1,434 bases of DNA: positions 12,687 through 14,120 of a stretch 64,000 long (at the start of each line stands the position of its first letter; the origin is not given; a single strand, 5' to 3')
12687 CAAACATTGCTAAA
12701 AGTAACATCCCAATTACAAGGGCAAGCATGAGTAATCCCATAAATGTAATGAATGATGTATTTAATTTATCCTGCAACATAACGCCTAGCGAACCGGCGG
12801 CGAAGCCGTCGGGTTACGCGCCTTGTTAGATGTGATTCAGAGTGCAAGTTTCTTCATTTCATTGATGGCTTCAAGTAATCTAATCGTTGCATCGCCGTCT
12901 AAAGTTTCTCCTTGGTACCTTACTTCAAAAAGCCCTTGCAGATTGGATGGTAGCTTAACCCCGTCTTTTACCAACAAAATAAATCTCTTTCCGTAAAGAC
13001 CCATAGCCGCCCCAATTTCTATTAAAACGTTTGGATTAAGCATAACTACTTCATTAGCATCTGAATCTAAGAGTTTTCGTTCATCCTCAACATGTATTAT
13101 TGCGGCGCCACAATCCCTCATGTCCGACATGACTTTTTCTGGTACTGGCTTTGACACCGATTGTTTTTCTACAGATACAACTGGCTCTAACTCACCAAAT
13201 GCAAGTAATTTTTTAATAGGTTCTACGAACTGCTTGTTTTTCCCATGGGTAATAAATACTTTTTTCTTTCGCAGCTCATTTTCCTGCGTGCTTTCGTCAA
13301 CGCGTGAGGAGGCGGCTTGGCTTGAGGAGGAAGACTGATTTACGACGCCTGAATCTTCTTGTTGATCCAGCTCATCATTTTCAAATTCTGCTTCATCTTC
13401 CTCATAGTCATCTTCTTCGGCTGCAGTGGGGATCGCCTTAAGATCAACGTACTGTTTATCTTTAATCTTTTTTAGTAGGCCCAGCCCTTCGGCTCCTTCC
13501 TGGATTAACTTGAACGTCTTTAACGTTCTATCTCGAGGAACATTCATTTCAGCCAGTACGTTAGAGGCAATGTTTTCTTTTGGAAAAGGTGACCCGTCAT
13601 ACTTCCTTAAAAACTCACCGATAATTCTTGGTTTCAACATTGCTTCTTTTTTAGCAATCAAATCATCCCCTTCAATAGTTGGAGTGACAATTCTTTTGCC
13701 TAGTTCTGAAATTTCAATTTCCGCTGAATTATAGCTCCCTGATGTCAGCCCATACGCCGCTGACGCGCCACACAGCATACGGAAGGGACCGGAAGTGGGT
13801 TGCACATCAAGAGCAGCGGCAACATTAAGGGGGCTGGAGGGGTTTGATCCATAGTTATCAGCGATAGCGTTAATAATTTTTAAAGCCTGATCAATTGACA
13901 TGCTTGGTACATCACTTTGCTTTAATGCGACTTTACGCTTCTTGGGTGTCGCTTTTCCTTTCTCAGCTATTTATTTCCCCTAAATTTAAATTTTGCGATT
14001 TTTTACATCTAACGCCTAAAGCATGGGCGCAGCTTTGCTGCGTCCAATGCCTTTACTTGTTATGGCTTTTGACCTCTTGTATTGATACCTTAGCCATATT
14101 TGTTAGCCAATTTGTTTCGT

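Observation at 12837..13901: Integron cassette encoding a TIR-like (COG4271 / CAP12-PycTIR-type) domain fused to an unrecognised N-terminal domain: candidate anti-phage effector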

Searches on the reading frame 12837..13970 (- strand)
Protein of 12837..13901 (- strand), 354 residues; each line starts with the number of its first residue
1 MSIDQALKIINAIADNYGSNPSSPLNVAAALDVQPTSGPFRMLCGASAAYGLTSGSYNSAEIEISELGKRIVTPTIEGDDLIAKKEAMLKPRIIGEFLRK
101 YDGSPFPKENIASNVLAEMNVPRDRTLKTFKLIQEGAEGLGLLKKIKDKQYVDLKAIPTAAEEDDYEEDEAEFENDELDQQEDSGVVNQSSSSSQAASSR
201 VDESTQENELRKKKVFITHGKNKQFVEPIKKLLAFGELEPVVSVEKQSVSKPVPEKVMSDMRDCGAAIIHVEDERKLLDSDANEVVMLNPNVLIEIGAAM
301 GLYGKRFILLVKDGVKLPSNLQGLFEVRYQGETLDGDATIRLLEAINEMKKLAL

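Call 3: search_protein_families(library=pfam, proteins=[window:12837-13901:-], max_evalue=1)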
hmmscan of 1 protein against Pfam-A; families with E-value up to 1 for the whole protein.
window:12837-13901:- (354 aa): 1 family
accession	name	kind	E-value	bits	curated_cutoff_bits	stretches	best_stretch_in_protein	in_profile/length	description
PF10137.14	CAP12-PCTIR_TIR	-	3.3e-18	66.2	24.7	1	214-330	1-118/119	CAP12/Pycsar effector protein, TIR domain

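Call 4: search_protein_families(library=padloc, proteins=[window:12837-13901:-], max_evalue=1)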
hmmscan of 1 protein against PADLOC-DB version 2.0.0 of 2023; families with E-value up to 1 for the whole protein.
window:12837-13901:- (354 aa): 9 families
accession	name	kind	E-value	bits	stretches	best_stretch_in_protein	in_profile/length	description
PDLC05005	PDC-S35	-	1.2e-15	56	1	189-348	90-252/264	-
PDLC05007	PDC-S35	-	4.5e-14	50.8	1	168-328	90-250/278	-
PDLC05004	PDC-S35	-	1.7e-13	48.8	1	188-332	96-241/265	-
PDLC05006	PDC-S35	-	1.6e-10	38.7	1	193-347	63-220/231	-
PDLC00731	Effector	-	4.1e-09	33.8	1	261-351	207-296/306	TIR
PDLC05003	PDC-S35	-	5.7e-08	30.6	1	187-331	64-215/245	-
PDLC02371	PycTIR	-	1.1e-06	26.2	1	267-351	209-280/288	-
PDLC00732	Effector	-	6.4e-06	23.3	1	262-341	204-284/301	TIR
PDLC00729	Effector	-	0.0027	15.2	1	287-337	79-128/310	TIR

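Call 5: search_protein_families(library=ncbifam, proteins=[window:12837-13901:-], max_evalue=1)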
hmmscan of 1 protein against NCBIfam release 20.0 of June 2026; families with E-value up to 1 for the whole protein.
window:12837-13901:- (354 aa): 2 families
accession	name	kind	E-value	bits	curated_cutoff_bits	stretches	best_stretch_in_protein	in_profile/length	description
NF050171.1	CDNTAsCap12CFB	equivalog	0.026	13.7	450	1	283-335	75-128/305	CBASS system CD-NTase-associated NAD(+) hydrolase Cap12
NF050172.1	CDNTAsCap12CFB2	equivalog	0.038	13.2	450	1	284-338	74-130/312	CBASS system CD-NTase-associated NAD(+) hydrolase Cap12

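Call 6: find_homologous_proteins(query=window:12837-13901:-)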
Query window:12837-13901:- (354 aa): 4545 proteins with E <= 0.001 among 8000 candidates; the best 120 are listed.
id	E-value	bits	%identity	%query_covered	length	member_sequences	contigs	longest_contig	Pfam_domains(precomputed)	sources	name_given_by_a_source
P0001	2.7e-223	758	100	100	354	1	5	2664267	PF10137.15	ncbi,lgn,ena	-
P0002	5.7e-197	672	90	100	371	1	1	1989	PF10137.15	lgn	-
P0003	3.9e-165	567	75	100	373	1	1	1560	PF10137.15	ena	-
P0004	3.3e-134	465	64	99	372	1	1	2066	PF10137.15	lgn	-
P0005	4.8e-134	465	62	99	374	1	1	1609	PF10137.15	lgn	-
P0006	5.1e-134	465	63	99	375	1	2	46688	PF10137.15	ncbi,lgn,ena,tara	tara:strand:- start:3454 stop:4581 length:1128 start_codon:yes stop_codon:yes gene_type:complete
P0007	3.0e-133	462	64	100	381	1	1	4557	PF10137.15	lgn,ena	-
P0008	5.9e-133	461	61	100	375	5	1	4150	PF10137.15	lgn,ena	-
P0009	8.1e-133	461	61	99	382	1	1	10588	PF10137.15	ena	-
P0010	1.3e-132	460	62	99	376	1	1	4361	PF10137.15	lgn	-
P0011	1.5e-132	460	61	99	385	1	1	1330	PF10137.15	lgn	-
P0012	2.4e-132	459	63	99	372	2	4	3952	PF10137.15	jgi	-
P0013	1.0e-131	457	63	99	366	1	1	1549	PF10137.15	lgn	-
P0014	2.8e-131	456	62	99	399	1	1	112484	PF10137.15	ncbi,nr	ncbi:nucleotide-binding protein [Luteimonas sp. Y-2-2-4F]|nr:TIR domain-containing protein [Luteimon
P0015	3.3e-131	455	63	99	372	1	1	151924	PF10137.15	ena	-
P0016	4.8e-131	455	64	99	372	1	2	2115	PF10137.15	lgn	-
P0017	5.5e-131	455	62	99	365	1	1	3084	PF10137.15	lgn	-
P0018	6.3e-131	455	60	100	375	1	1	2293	PF10137.15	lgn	-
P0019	1.0e-130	454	62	99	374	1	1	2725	PF10137.15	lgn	-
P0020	4.6e-130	452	61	99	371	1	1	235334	PF10137.15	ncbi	ncbi:MAG: nucleotide-binding protein [Altererythrobacter sp.]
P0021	5.1e-130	452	62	99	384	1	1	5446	PF10137.15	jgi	jgi:hypothetical protein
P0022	6.6e-130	451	62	98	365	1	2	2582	PF10137.15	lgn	-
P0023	4.5e-129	448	62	99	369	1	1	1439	PF10137.15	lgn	-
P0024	4.7e-129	448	61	99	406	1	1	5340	PF10137.15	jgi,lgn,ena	-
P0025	5.6e-129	448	60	99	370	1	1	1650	PF10137.15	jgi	jgi:predicted nucleotide-binding protein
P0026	6.5e-129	448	61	99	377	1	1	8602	PF10137.15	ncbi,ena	-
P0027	1.5e-128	447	60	99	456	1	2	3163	PF10137.15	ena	-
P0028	7.2e-128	444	61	99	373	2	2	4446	PF10137.15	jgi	jgi:predicted nucleotide-binding protein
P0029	1.0e-127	444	59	99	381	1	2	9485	PF10137.15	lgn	-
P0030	1.1e-127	444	59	99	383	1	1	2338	PF10137.15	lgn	-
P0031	1.2e-127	444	60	99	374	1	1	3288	PF10137.15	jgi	jgi:predicted nucleotide-binding protein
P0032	1.5e-127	443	62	99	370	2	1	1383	PF10137.15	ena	-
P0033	1.5e-127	443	61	100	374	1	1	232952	PF10137.15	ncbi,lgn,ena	-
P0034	1.6e-127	443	59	99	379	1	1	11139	PF10137.15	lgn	-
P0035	1.9e-127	443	61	99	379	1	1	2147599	PF10137.15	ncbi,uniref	ncbi:TIR domain-containing protein [Halopseudomonas pachastrellae]|uniref:TIR domain-containing prot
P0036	2.0e-127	443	61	98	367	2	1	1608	PF10137.15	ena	-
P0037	4.3e-127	442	60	98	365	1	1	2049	PF10137.15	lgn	-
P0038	4.3e-127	442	60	99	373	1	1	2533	PF10137.15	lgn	-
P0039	5.3e-127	442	59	99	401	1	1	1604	PF10137.15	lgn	-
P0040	5.5e-127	442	60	99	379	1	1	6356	PF10137.15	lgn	-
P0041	9.0e-127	441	61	99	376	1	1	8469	PF10137.15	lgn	-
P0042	9.6e-127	441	61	98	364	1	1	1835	PF10137.15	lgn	-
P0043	1.1e-126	441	61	99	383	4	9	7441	PF10137.15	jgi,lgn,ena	jgi:predicted nucleotide-binding protein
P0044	1.3e-126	440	60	100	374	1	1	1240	PF10137.15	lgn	-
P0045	1.5e-126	440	59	100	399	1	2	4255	PF10137.15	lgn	-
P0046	1.8e-126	440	58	100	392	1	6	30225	PF10137.15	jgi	jgi:predicted nucleotide-binding protein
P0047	1.9e-126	440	60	98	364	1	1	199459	PF10137.15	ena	-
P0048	1.9e-126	440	61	99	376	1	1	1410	PF10137.15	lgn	-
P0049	2.0e-126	440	59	100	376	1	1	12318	PF10137.15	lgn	-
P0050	2.6e-126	439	60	100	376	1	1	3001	PF10137.15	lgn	-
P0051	2.8e-126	439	57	100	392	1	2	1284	PF10137.15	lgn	-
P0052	2.8e-126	439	59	100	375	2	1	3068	PF10137.15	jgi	-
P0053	2.9e-126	439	61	100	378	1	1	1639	PF10137.15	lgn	-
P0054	2.9e-126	439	61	99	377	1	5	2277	PF10137.15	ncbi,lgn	-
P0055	2.9e-126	439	62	98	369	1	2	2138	PF10137.15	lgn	-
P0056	3.5e-126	439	60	99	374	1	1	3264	PF10137.15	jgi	jgi:predicted nucleotide-binding protein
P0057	4.0e-126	439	57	100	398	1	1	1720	PF10137.15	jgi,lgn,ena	-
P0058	4.3e-126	439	58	100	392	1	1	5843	PF10137.15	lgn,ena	-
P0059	4.9e-126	438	61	100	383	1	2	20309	PF10137.15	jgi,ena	-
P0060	4.9e-126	438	57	100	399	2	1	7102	PF10137.15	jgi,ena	-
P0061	5.1e-126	438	58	99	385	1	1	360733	PF10137.15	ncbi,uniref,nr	ncbi:hypothetical protein GJ698_06450 [Pseudoduganella sp. FT26W]|uniref:CD-NTase-associated protein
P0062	6.5e-126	438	60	99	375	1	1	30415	PF10137.15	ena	-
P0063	7.1e-126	438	59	99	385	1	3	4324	PF10137.15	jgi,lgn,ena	jgi:predicted nucleotide-binding protein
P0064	9.0e-126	438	59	99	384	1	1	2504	PF10137.15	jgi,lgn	jgi:hypothetical protein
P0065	9.4e-126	438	57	100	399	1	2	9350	PF10137.15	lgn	-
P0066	9.5e-126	438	59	98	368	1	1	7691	PF10137.15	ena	-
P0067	1.0e-125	437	57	99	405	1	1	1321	PF10137.15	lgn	-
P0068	1.4e-125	437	60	98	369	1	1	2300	PF10137.15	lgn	-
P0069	1.5e-125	437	59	99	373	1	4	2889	PF10137.15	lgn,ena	-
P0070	2.3e-125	436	58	99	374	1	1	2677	PF10137.15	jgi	-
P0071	2.6e-125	436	58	100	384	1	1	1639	PF10137.15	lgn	-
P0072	2.8e-125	436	59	99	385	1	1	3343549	PF10137.15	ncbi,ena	-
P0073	3.5e-125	436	60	99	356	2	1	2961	PF10137.15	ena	-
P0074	3.9e-125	436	61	100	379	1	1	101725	PF10137.15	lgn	-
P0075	4.2e-125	435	59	99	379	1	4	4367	PF10137.15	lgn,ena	-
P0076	5.1e-125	435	58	100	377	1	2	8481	PF10137.15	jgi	jgi:predicted nucleotide-binding protein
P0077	5.2e-125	435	59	100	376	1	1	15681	PF10137.15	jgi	jgi:Predicted nucleotide-binding protein containing TIR-like domain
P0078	5.4e-125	435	60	98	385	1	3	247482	PF10137.15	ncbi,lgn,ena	-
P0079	6.3e-125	435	58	99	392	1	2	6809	PF10137.15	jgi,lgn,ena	-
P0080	7.0e-125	435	58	100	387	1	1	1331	PF10137.15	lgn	-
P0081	7.2e-125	435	58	100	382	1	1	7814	PF10137.15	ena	-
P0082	7.6e-125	435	58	100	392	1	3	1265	PF10137.15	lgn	-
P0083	7.6e-125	435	58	100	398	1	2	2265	PF10137.15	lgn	-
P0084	7.9e-125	435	58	100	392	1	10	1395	PF10137.15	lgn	-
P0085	8.0e-125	434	60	99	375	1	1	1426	PF10137.15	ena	-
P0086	8.0e-125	434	59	99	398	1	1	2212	PF10137.15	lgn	-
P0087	8.8e-125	434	58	99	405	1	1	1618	PF10137.15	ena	-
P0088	8.8e-125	434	60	100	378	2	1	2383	PF10137.15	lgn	-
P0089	9.8e-125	434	60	99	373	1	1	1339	PF10137.15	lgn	-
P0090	1.0e-124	434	58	99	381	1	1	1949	PF10137.15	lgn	-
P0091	1.1e-124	434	59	99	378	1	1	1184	PF10137.15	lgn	-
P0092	1.3e-124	434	59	100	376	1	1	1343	PF10137.15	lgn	-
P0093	1.8e-124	433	60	99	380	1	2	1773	PF10137.15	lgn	-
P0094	1.9e-124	433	58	99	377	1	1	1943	PF10137.15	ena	-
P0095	2.1e-124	433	57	99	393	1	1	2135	PF10137.15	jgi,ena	-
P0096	2.1e-124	433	59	99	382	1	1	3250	PF10137.15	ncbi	-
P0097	2.6e-124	433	60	99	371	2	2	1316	PF10137.15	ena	-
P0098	3.2e-124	433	59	98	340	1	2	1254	PF10137.15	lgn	-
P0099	3.3e-124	432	60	100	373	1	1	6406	PF10137.15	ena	-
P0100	3.4e-124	432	58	99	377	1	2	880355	PF10137.15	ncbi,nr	ncbi:MAG: hypothetical protein B7Y35_01165 [Sphingomonadales bacterium 28-64-96]|nr:MAG: hypothetica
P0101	3.4e-124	432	57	99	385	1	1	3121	PF10137.15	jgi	jgi:predicted nucleotide-binding protein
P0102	3.5e-124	432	60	100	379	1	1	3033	PF10137.15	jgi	jgi:hypothetical protein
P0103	3.6e-124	432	59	100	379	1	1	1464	PF10137.15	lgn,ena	-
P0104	3.9e-124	432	60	99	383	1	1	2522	PF10137.15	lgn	-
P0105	4.2e-124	432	60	100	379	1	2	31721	PF10137.15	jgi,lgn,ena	jgi:predicted nucleotide-binding protein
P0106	4.6e-124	432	58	99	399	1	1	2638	PF10137.15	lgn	-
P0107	4.9e-124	432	58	99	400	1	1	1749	PF10137.15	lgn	-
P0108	5.7e-124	432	58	99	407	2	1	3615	PF10137.15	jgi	jgi:predicted nucleotide-binding protein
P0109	6.1e-124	432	58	100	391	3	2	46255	PF10137.15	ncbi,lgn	ncbi:MAG: TIR domain-containing protein [Pyrinomonadaceae bacterium]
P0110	6.3e-124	432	59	100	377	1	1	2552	PF10137.15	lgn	-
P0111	6.7e-124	431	57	99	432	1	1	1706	PF10137.15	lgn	-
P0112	7.0e-124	431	58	99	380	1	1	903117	PF10137.15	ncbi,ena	-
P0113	7.2e-124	431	59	99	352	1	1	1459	PF10137.15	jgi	jgi:hypothetical protein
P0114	9.7e-124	431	59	99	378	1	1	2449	PF10137.15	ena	-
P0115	1.1e-123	431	61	99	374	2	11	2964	PF10137.15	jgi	jgi:predicted nucleotide-binding protein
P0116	1.1e-123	431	59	99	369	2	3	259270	PF10137.15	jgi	-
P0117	1.2e-123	431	60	99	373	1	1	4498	PF10137.15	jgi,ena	-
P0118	1.2e-123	431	60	99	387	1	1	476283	PF10137.15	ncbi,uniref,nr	ncbi:TIR domain-containing protein [Chitinimonas sp. BJYL2]|uniref:TIR domain-containing protein n=1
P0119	1.2e-123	431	61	99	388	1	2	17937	PF10137.15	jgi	jgi:predicted nucleotide-binding protein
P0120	1.5e-123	430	58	98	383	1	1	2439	PF10137.15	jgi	jgi:predicted nucleotide-binding protein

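Call 11: find_encoding_contigs(protein=P0001, flank=6000, max_places=5)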
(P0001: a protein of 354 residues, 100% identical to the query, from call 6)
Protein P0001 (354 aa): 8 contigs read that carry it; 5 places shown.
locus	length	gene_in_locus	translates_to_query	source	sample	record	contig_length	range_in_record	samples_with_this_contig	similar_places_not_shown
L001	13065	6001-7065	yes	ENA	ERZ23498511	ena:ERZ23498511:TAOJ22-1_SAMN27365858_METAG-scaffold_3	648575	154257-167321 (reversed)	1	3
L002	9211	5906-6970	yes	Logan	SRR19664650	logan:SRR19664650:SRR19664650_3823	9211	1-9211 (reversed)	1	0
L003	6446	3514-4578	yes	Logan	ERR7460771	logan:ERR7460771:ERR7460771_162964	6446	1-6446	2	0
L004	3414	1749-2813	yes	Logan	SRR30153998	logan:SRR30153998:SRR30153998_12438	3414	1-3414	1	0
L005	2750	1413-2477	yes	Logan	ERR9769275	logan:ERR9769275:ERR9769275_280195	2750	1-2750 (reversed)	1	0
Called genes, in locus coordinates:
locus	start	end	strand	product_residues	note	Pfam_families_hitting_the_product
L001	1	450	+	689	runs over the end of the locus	PF13089:PP_kinase_N, PF02503:PP_kinase, PF17941:PP_kinase_C_1, PF13091:PLDc_2 (weak), PF13090:PP_kinase_C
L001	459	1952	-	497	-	PF02541:Ppx-GppA, PF21447:Ppx-GppA_III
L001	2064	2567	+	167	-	PF00300:His_Phos_1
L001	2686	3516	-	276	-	-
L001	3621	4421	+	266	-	PF04391:DUF533 (faint), PF27507:DjlA_TM, PF05099:TerB, PF00226:DnaJ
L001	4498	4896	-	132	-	PF13495:Phage_int_SAM_4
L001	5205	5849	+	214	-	-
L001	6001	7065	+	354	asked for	PF10137:CAP12-PCTIR_TIR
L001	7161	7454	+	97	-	-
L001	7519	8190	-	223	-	PF00588:SpoU_methylase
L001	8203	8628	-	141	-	PF04186:FxsA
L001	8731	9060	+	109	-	PF03091:CutA1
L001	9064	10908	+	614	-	PF11412:DsbD_N, PF02683:DsbD_TM, PF13386:DsbD_2 (weak), PF00085:Thioredoxin, PF13098:Thioredoxin_2, PF13899:Thioredoxin_7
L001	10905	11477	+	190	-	PF00578:AhpC-TSA, PF08534:Redoxin, PF00085:Thioredoxin, PF13905:Thioredoxin_8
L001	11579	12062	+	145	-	PF01220:DHquinase_II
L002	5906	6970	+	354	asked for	PF10137:CAP12-PCTIR_TIR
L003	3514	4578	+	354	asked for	PF10137:CAP12-PCTIR_TIR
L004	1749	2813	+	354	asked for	PF10137:CAP12-PCTIR_TIR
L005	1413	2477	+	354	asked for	PF10137:CAP12-PCTIR_TIR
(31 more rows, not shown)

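Call 12: find_related_loci(query=A1, collection=genome_contigs, flank=8000)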
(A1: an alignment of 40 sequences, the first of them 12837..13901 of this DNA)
Query A1 (354 aa) in genome_contigs; peptide patterns used: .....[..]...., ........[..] (x = any residue, [..] = any of these).
468 stretches matched a pattern; 454 encode a relative of the query (tblastn E <= 1e-3); the best 80 are kept; 80 distinct loci.
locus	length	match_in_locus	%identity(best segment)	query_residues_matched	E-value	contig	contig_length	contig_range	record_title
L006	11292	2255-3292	63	2-351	1e-142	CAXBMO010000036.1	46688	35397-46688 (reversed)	MAG TPA_asm: uncultured bacterium isolate ERR2762122_binner12_Refined_132 genome assembly, contig: ERZ3421826.1227, whol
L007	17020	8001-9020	62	2-350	6e-142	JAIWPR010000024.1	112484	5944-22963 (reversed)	Luteimonas sp. Y-2-2-4F Scaffold13_1, whole genome shotgun sequence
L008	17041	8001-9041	61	2-354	3e-137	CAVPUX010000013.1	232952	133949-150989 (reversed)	MAG: uncultured Acidobacteriaceae bacterium isolate MFD00008.bin.2.10 genome assembly, contig: contig_57638, whole genom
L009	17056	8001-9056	61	2-353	2e-137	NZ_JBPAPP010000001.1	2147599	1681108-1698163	Halopseudomonas pachastrellae strain T53 ctg00001, whole genome shotgun sequence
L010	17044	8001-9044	58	2-353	1e-136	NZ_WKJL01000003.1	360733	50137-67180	Duganella aquatilis strain FT26W NODE_3_length_360733_cov_26.087905_3, whole genome shotgun sequence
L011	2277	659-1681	61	2-351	5e-145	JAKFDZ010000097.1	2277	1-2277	MAG: Flavihumibacter sp. isolate LC060 contig-124_39472, whole genome shotgun sequence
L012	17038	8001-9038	59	3-354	2e-134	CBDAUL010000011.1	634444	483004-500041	MAG: Vicinamibacterales bacterium isolate 3187d3cd-29f7-40f2-88d1-47a6769d9de4 genome assembly, contig: contig_11, whole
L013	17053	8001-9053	59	1-350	6e-134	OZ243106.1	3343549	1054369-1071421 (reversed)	MAG: Phycisphaerales bacterium isolate f58e0438-f117-49db-a735-6b1937910821 genome assembly, chromosome: 1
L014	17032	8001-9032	57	2-351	2e-132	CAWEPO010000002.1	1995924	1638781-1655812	MAG: uncultured Verrucomicrobiae bacterium isolate MFD01916.bin.3.63 genome assembly, contig: contig_1176, whole genome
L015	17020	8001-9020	58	3-350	8e-132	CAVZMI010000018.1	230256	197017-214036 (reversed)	MAG: Ignavibacteriota bacterium isolate MFD04408.bin.2.180 genome assembly, contig: contig_51508, whole genome shotgun s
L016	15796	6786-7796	58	3-350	7e-132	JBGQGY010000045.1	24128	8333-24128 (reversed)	MAG: bacterium isolate OBJ2_061818_090_16 k141_237502_length_24128_cov_16.1509, whole genome shotgun sequence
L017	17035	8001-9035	60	2-351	3e-131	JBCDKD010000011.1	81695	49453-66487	MAG: Planctomycetota bacterium isolate P01_H01_bin.50 k141_619475_length_81695_cov_26.5504, whole genome shotgun sequenc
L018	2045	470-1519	56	3-354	4e-140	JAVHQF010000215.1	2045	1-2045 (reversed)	MAG: Sideroxydans sp. isolate WB02no21_52_32 NODE_41057_length_2045_cov_17_333166, whole genome shotgun sequence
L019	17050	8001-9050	58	2-354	5e-131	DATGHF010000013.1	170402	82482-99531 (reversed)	MAG TPA_asm: Candidatus Sulfotelmatobacter sp. isolate SMAG_U9773 k141_781021, whole genome shotgun sequence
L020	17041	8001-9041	58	2-350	4e-131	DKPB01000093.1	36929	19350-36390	MAG TPA_asm: Stenotrophomonas sp. UBA7346 UBA7346_contig_1023, whole genome shotgun sequence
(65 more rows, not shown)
